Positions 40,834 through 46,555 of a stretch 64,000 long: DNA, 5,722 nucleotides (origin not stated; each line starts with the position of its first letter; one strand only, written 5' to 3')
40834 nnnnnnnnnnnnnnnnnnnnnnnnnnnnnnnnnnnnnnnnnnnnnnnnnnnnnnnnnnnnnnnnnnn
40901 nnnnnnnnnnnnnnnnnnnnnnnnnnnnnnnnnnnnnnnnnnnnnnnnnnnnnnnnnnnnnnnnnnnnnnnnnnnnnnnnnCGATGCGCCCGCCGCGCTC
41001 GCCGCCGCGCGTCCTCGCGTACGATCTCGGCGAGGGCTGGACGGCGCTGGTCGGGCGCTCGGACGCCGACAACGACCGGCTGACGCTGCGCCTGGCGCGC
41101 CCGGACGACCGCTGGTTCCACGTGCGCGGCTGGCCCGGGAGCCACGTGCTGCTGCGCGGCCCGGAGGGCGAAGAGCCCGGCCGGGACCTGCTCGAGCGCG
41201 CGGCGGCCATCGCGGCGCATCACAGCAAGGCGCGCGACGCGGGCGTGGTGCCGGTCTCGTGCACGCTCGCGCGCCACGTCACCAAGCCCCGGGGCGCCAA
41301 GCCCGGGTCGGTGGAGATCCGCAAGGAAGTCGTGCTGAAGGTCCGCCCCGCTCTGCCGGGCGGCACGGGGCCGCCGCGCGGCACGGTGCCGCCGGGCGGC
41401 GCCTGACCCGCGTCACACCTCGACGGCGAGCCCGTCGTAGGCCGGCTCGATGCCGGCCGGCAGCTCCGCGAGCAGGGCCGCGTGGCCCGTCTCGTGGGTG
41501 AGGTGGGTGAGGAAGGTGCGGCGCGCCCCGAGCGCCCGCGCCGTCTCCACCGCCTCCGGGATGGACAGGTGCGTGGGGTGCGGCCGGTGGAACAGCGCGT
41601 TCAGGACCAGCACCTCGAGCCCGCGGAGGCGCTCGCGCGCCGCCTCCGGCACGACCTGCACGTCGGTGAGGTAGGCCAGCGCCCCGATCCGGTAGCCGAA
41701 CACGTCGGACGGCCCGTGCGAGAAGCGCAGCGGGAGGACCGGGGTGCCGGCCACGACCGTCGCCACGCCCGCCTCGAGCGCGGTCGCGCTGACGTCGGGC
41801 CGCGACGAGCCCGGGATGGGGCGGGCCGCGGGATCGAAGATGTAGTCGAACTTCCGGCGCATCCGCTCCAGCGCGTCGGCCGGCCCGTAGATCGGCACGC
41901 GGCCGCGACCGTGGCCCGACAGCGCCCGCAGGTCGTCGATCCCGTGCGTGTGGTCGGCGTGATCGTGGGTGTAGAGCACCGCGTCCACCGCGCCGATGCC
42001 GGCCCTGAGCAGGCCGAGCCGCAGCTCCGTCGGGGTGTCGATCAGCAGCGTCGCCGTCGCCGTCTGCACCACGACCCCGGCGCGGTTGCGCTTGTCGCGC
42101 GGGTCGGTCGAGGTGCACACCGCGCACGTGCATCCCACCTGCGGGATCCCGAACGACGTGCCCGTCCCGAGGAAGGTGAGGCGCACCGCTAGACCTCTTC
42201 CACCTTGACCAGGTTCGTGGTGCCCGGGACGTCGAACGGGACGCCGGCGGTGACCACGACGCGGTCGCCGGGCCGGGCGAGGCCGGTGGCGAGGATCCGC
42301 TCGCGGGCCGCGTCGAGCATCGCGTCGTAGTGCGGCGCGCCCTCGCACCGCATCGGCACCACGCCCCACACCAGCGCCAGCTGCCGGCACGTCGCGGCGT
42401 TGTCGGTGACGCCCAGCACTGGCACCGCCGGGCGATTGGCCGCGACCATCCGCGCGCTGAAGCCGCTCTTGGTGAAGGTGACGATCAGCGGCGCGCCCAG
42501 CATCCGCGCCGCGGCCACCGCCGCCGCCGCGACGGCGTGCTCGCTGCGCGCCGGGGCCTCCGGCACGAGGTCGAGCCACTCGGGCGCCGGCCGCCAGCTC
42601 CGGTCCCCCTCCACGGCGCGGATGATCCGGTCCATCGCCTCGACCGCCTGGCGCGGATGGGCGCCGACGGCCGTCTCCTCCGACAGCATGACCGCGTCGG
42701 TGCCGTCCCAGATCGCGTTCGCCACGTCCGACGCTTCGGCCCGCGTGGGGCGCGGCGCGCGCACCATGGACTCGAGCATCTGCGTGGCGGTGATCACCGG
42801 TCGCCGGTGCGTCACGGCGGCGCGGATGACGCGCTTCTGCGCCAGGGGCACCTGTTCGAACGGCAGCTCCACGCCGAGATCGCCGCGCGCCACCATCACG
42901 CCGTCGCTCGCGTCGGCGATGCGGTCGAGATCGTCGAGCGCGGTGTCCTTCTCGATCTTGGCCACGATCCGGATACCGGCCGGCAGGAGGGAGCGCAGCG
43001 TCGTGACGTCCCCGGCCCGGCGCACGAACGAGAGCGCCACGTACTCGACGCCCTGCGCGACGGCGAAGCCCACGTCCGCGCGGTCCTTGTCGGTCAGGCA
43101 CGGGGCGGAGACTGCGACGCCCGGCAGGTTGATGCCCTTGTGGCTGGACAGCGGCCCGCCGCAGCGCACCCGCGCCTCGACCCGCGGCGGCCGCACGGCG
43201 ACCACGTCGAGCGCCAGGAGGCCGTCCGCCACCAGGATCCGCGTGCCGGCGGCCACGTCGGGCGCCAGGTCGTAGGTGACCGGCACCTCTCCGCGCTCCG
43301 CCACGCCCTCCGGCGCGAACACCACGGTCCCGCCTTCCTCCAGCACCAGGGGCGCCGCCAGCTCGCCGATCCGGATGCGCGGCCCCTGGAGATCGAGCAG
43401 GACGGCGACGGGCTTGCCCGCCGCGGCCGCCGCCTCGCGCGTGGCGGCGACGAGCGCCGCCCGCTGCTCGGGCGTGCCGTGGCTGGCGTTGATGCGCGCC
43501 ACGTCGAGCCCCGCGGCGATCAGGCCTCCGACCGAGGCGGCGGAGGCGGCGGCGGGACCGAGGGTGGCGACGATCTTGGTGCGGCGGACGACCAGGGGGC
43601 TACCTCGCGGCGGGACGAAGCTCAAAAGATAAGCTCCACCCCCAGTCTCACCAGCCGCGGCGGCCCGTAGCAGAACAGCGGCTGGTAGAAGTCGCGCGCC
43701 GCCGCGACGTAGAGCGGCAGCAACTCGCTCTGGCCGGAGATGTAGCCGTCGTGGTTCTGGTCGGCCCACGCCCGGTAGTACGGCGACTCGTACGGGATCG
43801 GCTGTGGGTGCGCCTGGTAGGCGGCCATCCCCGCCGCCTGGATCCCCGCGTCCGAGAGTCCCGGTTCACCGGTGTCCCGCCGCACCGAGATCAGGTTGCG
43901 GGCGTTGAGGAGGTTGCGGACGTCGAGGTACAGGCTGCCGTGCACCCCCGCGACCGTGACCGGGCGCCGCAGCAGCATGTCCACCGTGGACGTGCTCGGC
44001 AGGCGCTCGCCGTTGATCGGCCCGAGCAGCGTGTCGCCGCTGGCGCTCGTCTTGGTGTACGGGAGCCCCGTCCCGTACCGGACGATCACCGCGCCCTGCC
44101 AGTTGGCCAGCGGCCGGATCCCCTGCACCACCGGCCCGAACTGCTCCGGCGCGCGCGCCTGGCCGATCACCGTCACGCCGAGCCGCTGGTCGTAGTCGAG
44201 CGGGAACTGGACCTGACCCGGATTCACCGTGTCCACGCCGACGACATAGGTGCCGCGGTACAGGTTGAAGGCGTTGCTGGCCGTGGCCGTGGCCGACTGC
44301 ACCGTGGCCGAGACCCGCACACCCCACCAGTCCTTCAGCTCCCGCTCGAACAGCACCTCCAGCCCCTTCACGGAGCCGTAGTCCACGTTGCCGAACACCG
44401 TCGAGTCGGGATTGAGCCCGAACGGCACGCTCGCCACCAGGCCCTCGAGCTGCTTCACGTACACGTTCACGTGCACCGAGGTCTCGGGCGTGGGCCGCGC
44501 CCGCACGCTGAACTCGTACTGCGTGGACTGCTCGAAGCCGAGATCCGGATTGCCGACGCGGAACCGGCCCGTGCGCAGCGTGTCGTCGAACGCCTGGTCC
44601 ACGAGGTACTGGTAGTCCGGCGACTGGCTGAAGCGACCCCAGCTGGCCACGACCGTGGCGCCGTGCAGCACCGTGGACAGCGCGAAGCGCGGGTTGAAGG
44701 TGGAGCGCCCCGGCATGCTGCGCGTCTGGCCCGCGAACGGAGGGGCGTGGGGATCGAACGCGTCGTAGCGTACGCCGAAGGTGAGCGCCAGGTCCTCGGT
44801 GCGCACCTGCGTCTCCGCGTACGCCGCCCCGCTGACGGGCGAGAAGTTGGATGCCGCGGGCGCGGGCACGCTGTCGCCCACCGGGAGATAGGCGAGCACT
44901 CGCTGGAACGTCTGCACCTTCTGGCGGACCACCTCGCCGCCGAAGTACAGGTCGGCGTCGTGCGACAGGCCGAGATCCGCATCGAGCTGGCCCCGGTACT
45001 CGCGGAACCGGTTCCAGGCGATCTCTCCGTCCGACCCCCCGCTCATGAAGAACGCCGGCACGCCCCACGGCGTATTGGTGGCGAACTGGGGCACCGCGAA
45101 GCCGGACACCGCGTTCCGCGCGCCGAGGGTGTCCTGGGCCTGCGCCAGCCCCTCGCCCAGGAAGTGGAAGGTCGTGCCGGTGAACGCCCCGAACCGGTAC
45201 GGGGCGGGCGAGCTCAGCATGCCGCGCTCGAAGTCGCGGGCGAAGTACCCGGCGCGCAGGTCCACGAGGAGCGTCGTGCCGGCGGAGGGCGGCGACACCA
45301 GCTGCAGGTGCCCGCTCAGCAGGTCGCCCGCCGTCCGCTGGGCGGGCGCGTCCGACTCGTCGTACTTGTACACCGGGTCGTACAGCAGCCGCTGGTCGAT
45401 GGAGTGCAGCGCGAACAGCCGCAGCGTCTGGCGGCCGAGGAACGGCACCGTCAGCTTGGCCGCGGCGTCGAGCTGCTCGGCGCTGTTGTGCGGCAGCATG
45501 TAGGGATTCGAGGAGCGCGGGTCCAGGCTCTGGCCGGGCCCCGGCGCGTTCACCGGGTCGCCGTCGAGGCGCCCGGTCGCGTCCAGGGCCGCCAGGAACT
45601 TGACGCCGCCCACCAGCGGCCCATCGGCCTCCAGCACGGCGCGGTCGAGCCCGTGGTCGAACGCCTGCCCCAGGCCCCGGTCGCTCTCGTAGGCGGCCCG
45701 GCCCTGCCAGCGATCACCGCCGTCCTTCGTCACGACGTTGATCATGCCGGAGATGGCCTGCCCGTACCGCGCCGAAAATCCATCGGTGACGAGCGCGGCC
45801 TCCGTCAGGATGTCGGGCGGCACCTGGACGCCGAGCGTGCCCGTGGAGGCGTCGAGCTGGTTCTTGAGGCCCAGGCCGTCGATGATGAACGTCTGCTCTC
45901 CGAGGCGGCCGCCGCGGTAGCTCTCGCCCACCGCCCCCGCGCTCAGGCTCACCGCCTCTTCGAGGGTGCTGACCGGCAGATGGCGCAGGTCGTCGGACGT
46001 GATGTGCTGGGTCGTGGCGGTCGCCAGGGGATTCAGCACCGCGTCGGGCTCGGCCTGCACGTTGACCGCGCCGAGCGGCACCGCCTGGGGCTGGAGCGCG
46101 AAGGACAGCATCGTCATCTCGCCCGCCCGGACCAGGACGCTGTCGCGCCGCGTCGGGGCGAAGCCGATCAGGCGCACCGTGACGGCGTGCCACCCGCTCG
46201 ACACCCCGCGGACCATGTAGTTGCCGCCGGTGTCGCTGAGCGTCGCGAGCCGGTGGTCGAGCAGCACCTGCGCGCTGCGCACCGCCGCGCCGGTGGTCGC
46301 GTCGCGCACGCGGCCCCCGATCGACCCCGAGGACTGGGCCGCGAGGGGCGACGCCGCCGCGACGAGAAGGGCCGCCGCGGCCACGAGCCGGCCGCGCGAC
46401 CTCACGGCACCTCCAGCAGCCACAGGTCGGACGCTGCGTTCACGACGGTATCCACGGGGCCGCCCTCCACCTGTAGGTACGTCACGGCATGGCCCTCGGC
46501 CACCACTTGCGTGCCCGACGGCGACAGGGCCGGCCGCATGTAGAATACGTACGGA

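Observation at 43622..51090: Translationally coupled operon: unknown 514-aa protein, signal-less BtuF-like protein, two paralogous lipoproteins, and a CarboxypepD_reg TonB-dependent receptor (then pyk and an MBL hydrolase)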

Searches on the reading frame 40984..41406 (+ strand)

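Call 55: search_protein_families(library=pfam, proteins=[window:40984-41406:+], max_evalue=0.001)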
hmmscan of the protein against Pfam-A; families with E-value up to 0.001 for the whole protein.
window:40984-41406:+ (140 aa): 2 families
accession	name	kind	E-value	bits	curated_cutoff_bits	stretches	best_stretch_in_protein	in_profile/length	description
PF05670.18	NFACT-R_1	-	5.3e-10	40.2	29.8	1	17-113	9-111/112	NFACT protein RNA binding domain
PF18297.6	NFACT-R_2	-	5e-06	27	26.9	1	20-98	11-84/104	NFACT protein RNA binding domain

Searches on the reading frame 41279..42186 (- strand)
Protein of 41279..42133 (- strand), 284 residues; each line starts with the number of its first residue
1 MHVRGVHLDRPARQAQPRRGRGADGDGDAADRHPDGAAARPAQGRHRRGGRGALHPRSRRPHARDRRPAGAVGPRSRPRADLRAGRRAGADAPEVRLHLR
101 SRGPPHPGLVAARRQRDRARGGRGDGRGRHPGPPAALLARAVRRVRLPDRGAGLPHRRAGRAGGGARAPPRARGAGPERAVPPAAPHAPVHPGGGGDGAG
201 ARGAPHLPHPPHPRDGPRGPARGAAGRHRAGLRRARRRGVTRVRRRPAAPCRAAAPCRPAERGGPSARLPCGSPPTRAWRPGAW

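Call 12: search_protein_families(library=pfam, proteins=[window:41279-42133:-], max_evalue=0.01)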
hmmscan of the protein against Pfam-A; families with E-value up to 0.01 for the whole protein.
window:41279-42133:- (284 aa): 0 families

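Call 13: search_protein_families(library=ncbifam, proteins=[window:41279-42133:-], max_evalue=0.01)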
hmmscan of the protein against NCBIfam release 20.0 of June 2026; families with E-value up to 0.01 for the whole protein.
window:41279-42133:- (284 aa): 0 families

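Call 55: search_protein_families(library=pfam, proteins=[window:41413-42186:-], max_evalue=0.001)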
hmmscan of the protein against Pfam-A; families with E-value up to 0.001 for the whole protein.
window:41413-42186:- (257 aa): 2 families
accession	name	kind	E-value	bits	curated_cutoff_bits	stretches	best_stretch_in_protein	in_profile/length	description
PF12706.13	Lactamase_B_2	-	5.5e-36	124.5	27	1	47-228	3-199/200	Beta-lactamase superfamily domain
PF00753.33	Lactamase_B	-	5.3e-09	36.7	22.7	1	38-178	9-152/196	Metallo-beta-lactamase superfamily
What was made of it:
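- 41413..43625 (-): Downstream genes of the same string: pyruvate kinase (42189-43625, TTG start overlapping the receptor stop) and a metallo-beta-lactamase-fold hydrolase (41413-42186). Lactamase_B_2 5.5e-36 (call 55).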

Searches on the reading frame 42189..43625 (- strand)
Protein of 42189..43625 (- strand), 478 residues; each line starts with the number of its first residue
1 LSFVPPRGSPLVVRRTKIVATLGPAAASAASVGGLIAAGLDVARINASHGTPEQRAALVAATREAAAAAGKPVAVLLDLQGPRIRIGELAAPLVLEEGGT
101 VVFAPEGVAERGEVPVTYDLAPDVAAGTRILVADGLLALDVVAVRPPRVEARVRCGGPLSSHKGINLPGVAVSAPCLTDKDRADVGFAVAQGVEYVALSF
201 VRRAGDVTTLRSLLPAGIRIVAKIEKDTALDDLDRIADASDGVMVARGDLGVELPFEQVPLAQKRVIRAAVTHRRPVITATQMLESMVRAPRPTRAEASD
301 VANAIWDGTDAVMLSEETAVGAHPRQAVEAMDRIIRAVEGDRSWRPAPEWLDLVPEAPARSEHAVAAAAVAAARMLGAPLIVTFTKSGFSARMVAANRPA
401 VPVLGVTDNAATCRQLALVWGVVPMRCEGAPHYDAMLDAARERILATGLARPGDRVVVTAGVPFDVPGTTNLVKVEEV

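Call 12: search_protein_families(library=pfam, proteins=[window:42189-43625:-], max_evalue=0.01)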
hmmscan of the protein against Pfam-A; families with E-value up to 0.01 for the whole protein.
window:42189-43625:- (478 aa): 2 families
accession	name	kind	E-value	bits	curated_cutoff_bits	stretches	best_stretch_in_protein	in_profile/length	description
PF00224.27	PK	-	1.3e-102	343.7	30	1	14-328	2-328/328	Pyruvate kinase, barrel domain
PF02887.21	PK_C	-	1.3e-34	119.1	28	1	363-475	1-113/114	Pyruvate kinase, alpha/beta domain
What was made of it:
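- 41413..43625 (-): PK 1.3e-102 and PK_C (call 12).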

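Call 13: search_protein_families(library=ncbifam, proteins=[window:42189-43625:-], max_evalue=0.01)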
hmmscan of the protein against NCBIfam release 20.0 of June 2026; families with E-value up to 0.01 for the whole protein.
window:42189-43625:- (478 aa): 7 families
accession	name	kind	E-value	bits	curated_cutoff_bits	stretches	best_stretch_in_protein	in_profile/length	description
NF004978.0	PRK06354.1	subfamily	1.1e-150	503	462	1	12-476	6-476/590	pyruvate kinase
NF004886.0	PRK06247.1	subfamily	3.6e-149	497.5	623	1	13-478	4-470/476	pyruvate kinase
NF004491.0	PRK05826.1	subfamily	1.5e-148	495.2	432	1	13-478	4-475/477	pyruvate kinase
TIGR01064.1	pyruv_kin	equivalog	3.2e-148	494.2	306.4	1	14-478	1-476/476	pyruvate kinase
NF006664.0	PRK09206.1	equivalog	1.4e-119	399.7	686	1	14-477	2-469/470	pyruvate kinase PykF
NF005234.0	PRK06739.1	equivalog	1e-76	258.2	564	1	19-334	6-324/352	pyruvate kinase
NF011314.0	PRK14725.1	equivalog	1.3e-56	192.2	642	2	121-340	370-595/614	pyruvate kinase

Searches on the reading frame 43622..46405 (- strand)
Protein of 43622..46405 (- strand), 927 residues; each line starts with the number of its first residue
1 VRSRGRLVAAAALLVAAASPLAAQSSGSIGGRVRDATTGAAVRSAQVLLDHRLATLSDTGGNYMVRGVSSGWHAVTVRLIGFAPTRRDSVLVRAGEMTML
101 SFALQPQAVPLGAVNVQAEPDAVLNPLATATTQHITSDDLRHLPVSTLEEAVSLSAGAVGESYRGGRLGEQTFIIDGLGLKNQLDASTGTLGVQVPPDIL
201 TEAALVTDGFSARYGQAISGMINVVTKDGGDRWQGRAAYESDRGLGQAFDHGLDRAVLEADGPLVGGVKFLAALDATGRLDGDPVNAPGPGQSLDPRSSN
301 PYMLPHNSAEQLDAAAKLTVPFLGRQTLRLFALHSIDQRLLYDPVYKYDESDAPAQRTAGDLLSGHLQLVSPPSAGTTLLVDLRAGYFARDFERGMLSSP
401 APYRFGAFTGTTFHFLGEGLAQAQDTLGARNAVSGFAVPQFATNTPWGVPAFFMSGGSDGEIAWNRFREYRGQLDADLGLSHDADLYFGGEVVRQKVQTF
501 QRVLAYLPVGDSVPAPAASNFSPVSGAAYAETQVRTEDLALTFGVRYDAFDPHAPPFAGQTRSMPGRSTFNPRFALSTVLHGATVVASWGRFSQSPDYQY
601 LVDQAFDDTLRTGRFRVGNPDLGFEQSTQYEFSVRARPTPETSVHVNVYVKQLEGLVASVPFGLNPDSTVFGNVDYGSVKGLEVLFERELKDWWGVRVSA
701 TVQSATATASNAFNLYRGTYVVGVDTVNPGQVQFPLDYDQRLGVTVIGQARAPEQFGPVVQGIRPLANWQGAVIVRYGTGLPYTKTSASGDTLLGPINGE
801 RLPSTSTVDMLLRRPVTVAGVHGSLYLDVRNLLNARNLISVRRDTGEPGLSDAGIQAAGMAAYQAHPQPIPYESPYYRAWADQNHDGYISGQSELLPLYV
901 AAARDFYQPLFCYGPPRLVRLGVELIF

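Call 12: search_protein_families(library=pfam, proteins=[window:43622-46405:-], max_evalue=0.01)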
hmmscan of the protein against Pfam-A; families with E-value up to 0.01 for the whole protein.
window:43622-46405:- (927 aa): 3 families
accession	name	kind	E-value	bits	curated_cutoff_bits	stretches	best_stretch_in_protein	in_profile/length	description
PF13620.12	CarboxypepD_reg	-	4.8e-12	46.5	32.3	1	28-105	1-82/82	Carboxypeptidase regulatory-like domain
PF14905.12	OMP_b-brl_3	-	2e-07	30.9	27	1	468-750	55-336/408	Outer membrane protein beta-barrel family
PF13715.12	CarbopepD_reg_2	-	5.3e-06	26.8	32.2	1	29-116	1-88/88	CarboxypepD_reg-like domain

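Call 13: search_protein_families(library=ncbifam, proteins=[window:43622-46405:-], max_evalue=0.01)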
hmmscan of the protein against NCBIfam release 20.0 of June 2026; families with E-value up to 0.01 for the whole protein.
window:43622-46405:- (927 aa): 7 families
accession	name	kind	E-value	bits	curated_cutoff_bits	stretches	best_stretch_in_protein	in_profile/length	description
NF052345.1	S_layer_anammox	exception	6.6e-12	43.7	1400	1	18-132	1304-1421/1596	Kustd1514 family S-layer glycoprotein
TIGR01783.1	TonB-siderophor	subfamily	1.3e-06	27.4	223.5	1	131-254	5-137/649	TonB-dependent siderophore receptor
NF053590.1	TonB_dep_TOL0244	equivalog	9.3e-06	24.5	645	1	617-737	407-526/604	TOL_0244 family TonB-dependent receptor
TIGR01786.1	TonB-hemlactrns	subfamily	1.9e-05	23.2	323.75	1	472-740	337-613/719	TonB-dependent hemoglobin/transferrin/lactoferrin family receptor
TIGR01785.1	TonB-hemin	subfamily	0.00017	20.1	316.85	1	483-695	320-552/677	TonB-dependent heme/hemoglobin receptor family protein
TIGR01782.1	TonB-Xanth-Caul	subfamily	0.0058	14.9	310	0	528-710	527-752/868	TonB-dependent receptor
TIGR01779.1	TonB-B12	equivalog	0.0085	14.7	599.7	0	617-706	424-507/614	TonB-dependent vitamin B12 receptor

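Call 30: search_solved_structures(query=window:43622-46405:-, max_evalue=0.01)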
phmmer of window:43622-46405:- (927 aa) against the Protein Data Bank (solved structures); distinct sequences matched with E-value up to 0.01: 3.
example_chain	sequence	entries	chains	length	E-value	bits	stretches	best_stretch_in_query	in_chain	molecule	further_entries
9nn6_A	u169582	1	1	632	0.00061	21.1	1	129-289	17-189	Colicin I receptor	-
2hdf_A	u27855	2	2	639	0.00063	21.1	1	129-289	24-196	Colicin I receptor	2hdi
9j6z_A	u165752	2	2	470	0.0024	19.2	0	29-110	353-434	Carboxypeptidase D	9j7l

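Call 95: search_protein_families(library=pfam, proteins=[window:43622-46405:-], max_evalue=10)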
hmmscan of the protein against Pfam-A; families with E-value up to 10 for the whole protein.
window:43622-46405:- (927 aa): 4 families
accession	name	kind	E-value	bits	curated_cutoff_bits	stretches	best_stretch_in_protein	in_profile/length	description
PF13620.12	CarboxypepD_reg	-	4.8e-12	46.5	32.3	1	28-105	1-82/82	Carboxypeptidase regulatory-like domain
PF14905.12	OMP_b-brl_3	-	2e-07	30.9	27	1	468-750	55-336/408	Outer membrane protein beta-barrel family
PF13715.12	CarbopepD_reg_2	-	5.3e-06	26.8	32.2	1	29-116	1-88/88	CarboxypepD_reg-like domain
PF07715.20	Plug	-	0.034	15.1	23.9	1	129-220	6-106/107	TonB-dependent Receptor Plug Domain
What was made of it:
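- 43622..46405 (-): TonB-dependent receptor, 927 aa: signal peptide, CarboxypepD_reg N-terminal domain, divergent plug, barrel ending in Phe. CarboxypepD_reg 4.8e-12, OMP_b-brl_3 2e-7, Plug only E 0.034 (calls 12, 95).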
